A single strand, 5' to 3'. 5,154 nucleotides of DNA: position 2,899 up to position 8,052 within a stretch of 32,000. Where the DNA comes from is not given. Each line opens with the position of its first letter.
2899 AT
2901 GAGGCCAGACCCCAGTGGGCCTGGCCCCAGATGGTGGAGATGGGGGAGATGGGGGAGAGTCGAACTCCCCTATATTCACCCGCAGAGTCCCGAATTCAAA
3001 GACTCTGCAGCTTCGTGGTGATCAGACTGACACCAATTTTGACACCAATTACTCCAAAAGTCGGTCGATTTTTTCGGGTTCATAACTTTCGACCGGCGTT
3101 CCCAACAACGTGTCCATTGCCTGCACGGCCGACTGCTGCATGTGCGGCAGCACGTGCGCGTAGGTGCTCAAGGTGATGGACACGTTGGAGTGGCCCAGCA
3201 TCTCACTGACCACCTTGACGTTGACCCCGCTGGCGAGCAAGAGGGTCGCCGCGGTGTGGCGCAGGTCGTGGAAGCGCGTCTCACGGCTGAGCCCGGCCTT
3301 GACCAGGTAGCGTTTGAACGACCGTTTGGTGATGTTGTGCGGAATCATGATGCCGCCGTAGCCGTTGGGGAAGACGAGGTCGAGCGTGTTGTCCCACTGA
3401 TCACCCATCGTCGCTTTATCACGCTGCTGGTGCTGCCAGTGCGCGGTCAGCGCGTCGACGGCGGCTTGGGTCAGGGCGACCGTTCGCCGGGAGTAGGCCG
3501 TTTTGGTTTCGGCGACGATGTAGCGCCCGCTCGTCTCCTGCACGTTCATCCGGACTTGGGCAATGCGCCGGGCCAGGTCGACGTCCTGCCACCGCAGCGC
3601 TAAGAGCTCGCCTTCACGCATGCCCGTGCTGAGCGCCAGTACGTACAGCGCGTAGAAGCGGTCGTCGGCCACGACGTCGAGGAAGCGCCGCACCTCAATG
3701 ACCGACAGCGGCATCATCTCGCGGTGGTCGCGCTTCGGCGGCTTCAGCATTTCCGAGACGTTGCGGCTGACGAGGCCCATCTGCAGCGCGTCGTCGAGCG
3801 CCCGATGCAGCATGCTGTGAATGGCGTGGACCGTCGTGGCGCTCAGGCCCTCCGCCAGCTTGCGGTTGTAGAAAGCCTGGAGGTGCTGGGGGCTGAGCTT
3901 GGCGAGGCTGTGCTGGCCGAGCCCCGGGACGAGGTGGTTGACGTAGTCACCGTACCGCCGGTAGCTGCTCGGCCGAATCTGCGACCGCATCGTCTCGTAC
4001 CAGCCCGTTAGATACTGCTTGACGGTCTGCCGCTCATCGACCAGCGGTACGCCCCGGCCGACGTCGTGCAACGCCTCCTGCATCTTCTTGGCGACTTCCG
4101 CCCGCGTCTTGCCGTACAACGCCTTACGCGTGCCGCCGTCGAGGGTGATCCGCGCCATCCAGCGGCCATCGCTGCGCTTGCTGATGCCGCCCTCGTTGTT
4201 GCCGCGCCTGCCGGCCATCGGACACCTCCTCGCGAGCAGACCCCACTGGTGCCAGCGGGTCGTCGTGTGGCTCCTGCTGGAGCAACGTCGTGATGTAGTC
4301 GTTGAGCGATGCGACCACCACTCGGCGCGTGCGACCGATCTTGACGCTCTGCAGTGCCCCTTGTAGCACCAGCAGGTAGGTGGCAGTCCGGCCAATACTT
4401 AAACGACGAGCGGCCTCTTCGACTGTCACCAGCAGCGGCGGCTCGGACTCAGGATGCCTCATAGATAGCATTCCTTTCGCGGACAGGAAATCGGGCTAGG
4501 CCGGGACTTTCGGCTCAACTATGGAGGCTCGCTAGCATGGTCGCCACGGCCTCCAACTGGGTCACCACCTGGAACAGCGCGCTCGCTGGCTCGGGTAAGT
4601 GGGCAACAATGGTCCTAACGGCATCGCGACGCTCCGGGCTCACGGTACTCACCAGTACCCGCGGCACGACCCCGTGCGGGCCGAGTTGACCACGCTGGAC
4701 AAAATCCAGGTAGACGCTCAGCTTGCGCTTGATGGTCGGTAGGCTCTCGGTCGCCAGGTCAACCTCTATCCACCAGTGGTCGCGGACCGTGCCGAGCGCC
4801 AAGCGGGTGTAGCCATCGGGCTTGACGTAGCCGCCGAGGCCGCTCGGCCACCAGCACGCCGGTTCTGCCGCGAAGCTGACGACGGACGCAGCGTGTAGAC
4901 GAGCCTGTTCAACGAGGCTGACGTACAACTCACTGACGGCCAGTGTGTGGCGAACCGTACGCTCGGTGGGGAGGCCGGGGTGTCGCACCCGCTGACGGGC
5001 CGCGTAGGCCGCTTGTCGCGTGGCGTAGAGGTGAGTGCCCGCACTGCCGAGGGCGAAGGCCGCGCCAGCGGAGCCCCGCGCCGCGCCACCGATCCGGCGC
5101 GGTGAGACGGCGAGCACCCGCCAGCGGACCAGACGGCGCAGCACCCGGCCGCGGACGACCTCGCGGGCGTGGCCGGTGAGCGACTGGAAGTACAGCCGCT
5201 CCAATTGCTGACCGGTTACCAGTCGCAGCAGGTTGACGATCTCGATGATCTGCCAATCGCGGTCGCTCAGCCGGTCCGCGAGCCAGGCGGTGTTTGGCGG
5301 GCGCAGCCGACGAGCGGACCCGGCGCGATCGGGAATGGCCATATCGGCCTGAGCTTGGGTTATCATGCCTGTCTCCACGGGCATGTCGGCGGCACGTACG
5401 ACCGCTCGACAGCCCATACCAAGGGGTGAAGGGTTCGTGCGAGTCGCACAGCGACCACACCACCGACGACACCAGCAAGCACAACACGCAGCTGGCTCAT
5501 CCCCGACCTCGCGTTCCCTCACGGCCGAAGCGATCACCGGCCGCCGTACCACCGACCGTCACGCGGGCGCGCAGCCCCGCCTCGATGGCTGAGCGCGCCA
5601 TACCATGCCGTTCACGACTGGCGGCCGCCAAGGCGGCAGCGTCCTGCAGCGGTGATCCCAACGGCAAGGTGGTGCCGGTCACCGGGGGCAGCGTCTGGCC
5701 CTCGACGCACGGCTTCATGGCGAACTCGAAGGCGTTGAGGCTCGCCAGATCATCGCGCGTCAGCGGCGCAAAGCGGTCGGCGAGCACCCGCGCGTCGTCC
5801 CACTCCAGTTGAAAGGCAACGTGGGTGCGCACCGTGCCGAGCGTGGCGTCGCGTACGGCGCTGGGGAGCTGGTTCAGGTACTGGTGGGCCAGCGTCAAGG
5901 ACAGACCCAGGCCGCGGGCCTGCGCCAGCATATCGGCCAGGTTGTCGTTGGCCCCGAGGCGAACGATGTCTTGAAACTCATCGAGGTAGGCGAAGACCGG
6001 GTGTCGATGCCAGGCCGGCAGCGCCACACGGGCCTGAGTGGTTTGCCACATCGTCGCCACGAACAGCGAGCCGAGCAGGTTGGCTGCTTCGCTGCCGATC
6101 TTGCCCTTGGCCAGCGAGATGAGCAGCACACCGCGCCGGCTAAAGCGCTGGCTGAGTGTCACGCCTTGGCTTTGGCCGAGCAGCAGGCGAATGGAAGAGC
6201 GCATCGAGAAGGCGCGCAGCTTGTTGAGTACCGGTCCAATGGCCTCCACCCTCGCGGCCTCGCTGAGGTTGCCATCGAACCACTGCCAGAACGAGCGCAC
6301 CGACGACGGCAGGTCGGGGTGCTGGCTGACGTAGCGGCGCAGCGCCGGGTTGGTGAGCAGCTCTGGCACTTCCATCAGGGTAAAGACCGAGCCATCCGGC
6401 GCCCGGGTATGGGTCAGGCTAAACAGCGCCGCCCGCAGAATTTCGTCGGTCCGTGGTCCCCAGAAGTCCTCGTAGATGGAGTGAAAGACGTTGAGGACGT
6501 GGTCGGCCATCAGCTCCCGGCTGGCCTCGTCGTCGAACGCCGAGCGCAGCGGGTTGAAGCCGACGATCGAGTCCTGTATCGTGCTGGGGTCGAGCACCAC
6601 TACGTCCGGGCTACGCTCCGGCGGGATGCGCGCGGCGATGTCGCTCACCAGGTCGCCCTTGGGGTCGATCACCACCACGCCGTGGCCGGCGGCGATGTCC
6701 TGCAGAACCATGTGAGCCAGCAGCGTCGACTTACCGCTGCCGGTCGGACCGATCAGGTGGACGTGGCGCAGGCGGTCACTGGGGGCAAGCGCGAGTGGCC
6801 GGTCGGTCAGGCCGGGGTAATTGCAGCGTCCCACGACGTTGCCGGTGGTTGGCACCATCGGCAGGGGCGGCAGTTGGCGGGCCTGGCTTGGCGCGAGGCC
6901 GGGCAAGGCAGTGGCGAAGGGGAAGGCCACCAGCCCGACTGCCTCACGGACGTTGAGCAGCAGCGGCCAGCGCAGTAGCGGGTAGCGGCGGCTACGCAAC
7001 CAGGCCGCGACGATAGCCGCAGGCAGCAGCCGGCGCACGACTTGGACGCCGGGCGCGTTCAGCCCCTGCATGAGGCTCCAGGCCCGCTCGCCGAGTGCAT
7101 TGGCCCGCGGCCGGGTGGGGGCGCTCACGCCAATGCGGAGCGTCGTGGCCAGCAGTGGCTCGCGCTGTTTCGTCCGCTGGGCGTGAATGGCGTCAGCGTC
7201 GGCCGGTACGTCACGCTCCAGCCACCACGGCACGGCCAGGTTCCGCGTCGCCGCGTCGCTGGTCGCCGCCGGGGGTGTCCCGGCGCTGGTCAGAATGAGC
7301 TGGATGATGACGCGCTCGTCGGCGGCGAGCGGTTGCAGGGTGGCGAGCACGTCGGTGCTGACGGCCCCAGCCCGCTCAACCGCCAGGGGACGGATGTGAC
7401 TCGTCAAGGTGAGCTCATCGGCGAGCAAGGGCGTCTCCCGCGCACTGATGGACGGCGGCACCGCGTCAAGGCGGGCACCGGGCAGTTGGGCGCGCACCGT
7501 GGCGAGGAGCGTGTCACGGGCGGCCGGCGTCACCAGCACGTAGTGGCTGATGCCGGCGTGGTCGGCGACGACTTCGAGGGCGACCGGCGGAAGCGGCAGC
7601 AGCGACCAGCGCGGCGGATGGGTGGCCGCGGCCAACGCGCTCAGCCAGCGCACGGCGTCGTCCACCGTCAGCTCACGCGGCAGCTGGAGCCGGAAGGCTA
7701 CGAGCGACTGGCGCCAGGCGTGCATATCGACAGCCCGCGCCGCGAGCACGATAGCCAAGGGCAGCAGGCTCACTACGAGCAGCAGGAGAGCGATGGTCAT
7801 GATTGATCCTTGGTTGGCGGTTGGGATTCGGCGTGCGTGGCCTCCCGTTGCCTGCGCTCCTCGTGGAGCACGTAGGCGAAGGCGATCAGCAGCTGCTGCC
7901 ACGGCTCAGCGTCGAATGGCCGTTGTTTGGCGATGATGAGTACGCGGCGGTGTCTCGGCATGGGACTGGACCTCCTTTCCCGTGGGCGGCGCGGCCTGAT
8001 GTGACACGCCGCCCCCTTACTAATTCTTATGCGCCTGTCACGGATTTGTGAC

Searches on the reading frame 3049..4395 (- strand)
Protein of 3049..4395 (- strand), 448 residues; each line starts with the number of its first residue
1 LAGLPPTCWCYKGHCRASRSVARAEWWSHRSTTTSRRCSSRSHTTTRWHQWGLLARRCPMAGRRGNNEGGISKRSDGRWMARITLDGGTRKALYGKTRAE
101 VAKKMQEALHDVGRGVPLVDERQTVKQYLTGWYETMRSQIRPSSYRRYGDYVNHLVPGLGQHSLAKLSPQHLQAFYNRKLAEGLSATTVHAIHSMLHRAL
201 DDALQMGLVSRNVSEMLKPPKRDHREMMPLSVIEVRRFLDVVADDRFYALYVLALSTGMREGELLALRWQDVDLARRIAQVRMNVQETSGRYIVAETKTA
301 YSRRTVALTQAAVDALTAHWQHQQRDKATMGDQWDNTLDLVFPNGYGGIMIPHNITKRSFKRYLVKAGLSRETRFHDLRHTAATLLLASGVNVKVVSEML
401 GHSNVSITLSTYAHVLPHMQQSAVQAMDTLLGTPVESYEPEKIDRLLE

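Call 58: search_protein_families(library=pfam, proteins=[window:3049-4395:-], max_evalue=0.001)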
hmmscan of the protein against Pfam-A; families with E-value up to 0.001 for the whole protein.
window:3049-4395:- (448 aa): 4 families
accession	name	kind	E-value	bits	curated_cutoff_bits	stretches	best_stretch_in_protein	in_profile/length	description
PF00589.27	Phage_integrase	-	4.9e-29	101.7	27.1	1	243-416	16-169/172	Phage integrase family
PF14659.12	Phage_int_SAM_3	-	5.5e-11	43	22.6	1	124-179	1-57/58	Phage integrase, N-terminal SAM-like domain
PF02899.23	Phage_int_SAM_1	-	0.00026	21.7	22.3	0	137-197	9-73/83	Phage integrase, N-terminal SAM-like domain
PF13102.12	Phage_int_SAM_5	-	0.00072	20.3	22.3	0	126-213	3-92/98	Phage integrase SAM-like domain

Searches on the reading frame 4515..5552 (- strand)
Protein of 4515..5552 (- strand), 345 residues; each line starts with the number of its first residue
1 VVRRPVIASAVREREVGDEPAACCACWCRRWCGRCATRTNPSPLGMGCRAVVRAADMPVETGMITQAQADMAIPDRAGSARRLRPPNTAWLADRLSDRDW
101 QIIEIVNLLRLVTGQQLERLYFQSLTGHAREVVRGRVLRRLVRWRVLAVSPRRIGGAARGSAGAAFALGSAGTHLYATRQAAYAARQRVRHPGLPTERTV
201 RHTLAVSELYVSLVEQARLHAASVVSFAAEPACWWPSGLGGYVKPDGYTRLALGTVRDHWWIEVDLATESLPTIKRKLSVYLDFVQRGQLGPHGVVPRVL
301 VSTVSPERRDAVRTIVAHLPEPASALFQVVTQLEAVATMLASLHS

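Call 58: search_protein_families(library=pfam, proteins=[window:4515-5552:-], max_evalue=0.001)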
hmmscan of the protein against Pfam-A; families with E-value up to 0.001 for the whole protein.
window:4515-5552:- (345 aa): 1 family
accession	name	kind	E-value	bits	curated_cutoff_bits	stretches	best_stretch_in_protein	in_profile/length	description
PF13814.12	Replic_Relax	-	4.5e-33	115.4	25.3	1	108-299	6-191/191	Replication-relaxation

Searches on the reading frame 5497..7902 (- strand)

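Call 58: search_protein_families(library=pfam, proteins=[window:5497-7902:-], max_evalue=0.001)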
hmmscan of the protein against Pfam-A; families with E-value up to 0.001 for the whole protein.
window:5497-7902:- (801 aa): 6 families
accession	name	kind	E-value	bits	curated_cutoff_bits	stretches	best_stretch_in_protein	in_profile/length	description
PF02534.20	T4SS-DNA_transf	-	2.3e-09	37.1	20.1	1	379-454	45-116/468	Type IV secretory system Conjugative DNA transfer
PF10412.15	TrwB_AAD_bind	-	4.8e-09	36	20.5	1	374-424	11-61/387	Type IV secretion-system coupling protein DNA-binding domain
PF01935.23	DUF87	-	1.1e-05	26.1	23.2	1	379-447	24-85/220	Helicase HerA, central domain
PF13191.12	AAA_16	-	0.00022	22.2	32.6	0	375-419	21-63/167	AAA ATPase domain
PF25199.1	nSTAND_NTPase5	-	0.00026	21.3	34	1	372-438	35-103/145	Novel STAND NTPase 5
PF12846.13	AAA_10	-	0.00091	18.8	27.5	0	380-472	23-112/362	AAA-like domain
